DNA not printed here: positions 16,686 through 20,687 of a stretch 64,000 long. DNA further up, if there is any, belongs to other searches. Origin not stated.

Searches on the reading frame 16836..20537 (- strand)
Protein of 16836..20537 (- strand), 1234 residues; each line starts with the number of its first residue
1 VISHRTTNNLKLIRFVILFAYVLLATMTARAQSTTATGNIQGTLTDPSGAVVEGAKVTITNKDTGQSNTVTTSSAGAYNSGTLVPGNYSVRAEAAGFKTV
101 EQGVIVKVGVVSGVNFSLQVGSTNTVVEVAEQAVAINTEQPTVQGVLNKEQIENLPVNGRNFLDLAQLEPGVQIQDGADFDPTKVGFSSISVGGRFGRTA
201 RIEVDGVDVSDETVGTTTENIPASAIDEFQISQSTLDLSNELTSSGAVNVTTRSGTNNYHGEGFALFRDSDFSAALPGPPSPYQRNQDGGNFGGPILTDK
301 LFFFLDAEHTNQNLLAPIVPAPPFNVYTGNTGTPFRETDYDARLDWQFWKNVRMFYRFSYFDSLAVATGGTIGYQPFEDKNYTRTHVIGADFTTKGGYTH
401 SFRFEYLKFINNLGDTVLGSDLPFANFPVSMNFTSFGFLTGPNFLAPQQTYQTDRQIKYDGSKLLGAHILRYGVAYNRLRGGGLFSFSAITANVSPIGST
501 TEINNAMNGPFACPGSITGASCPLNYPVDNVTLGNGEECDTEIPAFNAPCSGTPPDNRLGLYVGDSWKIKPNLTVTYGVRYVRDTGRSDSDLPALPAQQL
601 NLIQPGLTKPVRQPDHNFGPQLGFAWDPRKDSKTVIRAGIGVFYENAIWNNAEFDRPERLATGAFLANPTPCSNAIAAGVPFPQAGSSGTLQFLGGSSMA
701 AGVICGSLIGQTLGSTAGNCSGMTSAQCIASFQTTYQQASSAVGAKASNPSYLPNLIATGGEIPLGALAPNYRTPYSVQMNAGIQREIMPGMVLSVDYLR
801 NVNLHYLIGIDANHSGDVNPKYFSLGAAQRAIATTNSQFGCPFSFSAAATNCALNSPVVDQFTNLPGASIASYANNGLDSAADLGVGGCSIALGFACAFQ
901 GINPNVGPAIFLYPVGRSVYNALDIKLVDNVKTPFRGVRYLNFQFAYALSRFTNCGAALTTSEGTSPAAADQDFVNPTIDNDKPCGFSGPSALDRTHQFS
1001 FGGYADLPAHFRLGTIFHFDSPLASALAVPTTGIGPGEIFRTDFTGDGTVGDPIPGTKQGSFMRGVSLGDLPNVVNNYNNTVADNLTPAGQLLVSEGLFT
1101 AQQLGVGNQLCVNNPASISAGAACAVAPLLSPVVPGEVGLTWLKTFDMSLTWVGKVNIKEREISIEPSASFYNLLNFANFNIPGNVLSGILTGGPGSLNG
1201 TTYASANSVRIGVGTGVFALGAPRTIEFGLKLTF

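Call 88: search_protein_families(library=pfam, proteins=[window:16836-20537:-], max_evalue=0.00001)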
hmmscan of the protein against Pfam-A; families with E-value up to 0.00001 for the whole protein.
window:16836-20537:- (1234 aa): 2 families
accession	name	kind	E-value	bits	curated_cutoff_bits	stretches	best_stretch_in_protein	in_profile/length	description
PF25183.1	OMP_b-brl_4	-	9.3e-63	213.3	30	3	318-690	129-512/838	Outer membrane beta barrel domain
PF13620.12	CarboxypepD_reg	-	3.1e-19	69.5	32.3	1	40-119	2-82/82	Carboxypeptidase regulatory-like domain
